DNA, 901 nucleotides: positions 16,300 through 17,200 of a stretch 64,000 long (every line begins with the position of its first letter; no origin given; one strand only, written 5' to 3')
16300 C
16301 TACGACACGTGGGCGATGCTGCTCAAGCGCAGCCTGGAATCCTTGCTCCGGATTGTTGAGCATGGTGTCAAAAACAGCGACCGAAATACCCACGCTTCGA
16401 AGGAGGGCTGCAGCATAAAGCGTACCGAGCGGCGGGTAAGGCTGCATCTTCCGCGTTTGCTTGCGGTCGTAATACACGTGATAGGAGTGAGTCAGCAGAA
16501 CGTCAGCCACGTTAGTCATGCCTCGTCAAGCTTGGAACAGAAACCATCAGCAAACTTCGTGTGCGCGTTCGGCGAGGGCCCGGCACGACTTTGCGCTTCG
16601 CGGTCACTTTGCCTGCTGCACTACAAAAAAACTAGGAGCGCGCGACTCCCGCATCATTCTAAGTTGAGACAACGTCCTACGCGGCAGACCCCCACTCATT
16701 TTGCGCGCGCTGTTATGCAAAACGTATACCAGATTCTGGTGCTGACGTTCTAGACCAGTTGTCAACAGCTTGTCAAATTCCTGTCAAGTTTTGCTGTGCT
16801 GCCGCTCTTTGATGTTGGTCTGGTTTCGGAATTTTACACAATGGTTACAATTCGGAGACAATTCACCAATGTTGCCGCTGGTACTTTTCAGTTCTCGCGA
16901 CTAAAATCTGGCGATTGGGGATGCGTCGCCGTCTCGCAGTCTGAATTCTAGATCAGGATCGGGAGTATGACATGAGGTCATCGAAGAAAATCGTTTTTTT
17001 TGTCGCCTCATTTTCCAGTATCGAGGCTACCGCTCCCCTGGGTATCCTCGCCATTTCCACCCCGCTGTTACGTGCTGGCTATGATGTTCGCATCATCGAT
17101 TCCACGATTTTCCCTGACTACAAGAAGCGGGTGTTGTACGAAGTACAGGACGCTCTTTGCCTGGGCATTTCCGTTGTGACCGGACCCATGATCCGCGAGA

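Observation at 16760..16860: Mirror-image arrays of 11-bp-phased TTNACA hexamers in the divergent radical SAM control region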

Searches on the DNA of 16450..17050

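Call 80: search_rna_families(source=window, start=16450, end=17050, threshold=evalue, max_evalue=1)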
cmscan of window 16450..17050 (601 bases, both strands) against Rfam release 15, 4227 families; matches with E-value up to 1: 0.
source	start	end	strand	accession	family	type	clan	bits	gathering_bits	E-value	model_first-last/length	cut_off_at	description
